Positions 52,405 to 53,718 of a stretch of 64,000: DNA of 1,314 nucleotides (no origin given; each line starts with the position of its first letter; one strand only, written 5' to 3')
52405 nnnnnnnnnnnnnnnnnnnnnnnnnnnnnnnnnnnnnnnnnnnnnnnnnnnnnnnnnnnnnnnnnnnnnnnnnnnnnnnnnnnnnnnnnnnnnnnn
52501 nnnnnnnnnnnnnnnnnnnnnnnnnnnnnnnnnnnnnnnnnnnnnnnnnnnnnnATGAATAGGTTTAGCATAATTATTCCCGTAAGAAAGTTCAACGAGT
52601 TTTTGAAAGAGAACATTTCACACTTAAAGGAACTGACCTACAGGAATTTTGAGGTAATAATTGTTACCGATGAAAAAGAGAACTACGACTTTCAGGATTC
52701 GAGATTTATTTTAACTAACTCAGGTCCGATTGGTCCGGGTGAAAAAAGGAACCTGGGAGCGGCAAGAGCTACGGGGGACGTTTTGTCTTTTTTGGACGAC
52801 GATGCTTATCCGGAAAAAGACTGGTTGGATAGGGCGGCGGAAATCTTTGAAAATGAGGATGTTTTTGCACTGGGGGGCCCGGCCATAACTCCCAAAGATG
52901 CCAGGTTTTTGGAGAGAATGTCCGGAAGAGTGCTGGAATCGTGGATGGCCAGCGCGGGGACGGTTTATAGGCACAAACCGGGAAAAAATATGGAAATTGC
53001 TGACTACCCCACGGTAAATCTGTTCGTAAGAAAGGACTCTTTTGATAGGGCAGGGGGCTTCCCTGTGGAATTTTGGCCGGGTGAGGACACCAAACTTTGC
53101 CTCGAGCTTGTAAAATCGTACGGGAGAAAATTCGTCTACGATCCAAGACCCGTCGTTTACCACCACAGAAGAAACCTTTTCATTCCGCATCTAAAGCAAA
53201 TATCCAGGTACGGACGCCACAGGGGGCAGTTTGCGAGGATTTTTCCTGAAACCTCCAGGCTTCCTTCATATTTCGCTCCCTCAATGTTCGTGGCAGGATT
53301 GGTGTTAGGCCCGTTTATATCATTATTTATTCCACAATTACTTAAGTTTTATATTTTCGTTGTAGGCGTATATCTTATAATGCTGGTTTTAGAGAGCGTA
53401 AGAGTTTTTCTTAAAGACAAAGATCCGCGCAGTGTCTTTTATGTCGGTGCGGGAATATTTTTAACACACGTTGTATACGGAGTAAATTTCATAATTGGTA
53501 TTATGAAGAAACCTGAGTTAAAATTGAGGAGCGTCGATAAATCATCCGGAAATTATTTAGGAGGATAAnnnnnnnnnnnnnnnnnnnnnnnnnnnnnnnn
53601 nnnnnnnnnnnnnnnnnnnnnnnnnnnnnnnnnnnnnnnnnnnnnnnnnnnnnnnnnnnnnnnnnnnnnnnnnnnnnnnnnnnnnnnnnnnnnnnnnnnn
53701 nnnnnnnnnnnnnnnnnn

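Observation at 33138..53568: Exceptionally dense lipid-linked glycosylation system: three DPM1-like GT2, four ArnT/PMT-like GT-C, a DUF2079-like GT-C candidate, two Wzx flippases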

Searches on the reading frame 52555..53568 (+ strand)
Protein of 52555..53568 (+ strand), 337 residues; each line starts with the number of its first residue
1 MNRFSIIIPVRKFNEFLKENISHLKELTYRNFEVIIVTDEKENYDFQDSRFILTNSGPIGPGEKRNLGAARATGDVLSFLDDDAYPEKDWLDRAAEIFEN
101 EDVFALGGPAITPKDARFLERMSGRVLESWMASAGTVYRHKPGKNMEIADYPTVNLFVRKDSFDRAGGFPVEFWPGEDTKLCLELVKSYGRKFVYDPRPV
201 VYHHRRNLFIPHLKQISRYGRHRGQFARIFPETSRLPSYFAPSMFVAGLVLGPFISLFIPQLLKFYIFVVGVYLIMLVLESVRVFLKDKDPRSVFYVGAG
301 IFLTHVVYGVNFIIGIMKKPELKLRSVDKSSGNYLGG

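Call 4: search_protein_families(library=pfam, proteins=[window:52555-53568:+], max_evalue=0.01)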
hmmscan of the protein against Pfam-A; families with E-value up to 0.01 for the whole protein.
window:52555-53568:+ (337 aa): 4 families
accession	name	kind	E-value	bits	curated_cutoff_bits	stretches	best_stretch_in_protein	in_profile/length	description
PF00535.33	Glycos_transf_2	-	4.6e-16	59.7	23.3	1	5-163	1-164/168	Glycosyl transferase family 2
PF13632.12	Glyco_trans_2_3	-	2.6e-08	34.4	27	1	79-268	4-191/198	Glycosyl transferase family group 2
PF10111.15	Glyco_tranf_2_2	-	8.6e-08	32.4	27.3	1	5-206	1-219/276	Glycosyltransferase like family 2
PF13641.12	Glyco_tranf_2_3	-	2.5e-06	28.1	27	1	3-207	2-215/230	Glycosyltransferase like family 2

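Call 11: search_protein_families(library=ncbifam, proteins=[window:52555-53568:+], max_evalue=0.001)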
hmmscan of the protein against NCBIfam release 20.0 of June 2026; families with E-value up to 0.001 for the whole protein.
window:52555-53568:+ (337 aa): 9 families
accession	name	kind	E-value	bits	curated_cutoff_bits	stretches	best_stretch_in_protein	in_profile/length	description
TIGR03965.1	mycofact_glyco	equivalog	2.2e-25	89.5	280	1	4-236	76-313/467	mycofactocin biosynthesis glycosyltransferase MftF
NF041875.1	EPS_EpsD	equivalog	3.3e-17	62.9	370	1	5-231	2-235/325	exopolysaccharide biosynthesis glycosyltransferase EpsD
NF041394.1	GtaseAglG_Halo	equivalog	6.1e-17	61.8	440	1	13-204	15-216/304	glucosyl-dolichyl phosphate glucuronosyltransferase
TIGR04283.1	glyco_like_mftF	equivalog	1.1e-13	51.3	182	1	5-206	2-188/221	TIGR04283 family arsenosugar biosynthesis glycosyltransferase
NF038299.1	EPS_HpsN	equivalog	6.2e-08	32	425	1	4-110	3-119/317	hormogonium polysaccharide biosynthesis glycosyltransferase HpsN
NF047683.1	TeichurnBiosyTuaG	equivalog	6.4e-06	26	400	1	4-118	8-132/252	teichuronic acid biosynthesis protein TuaG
NF038302.1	EPS_HpsE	equivalog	0.0001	21.4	300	1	65-101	78-114/307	hormogonium polysaccharide biosynthesis glycosyltransferase HpsE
NF007482.0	PRK10073.1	equivalog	0.00013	21.1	423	1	2-87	6-99/334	glycosyltransferase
NF050050.1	ProtGlycPglI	equivalog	0.00015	21.3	500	1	2-128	2-137/306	GalNAc(5)-diNAcBac-PP-undecaprenol beta-1,3-glucosyltransferase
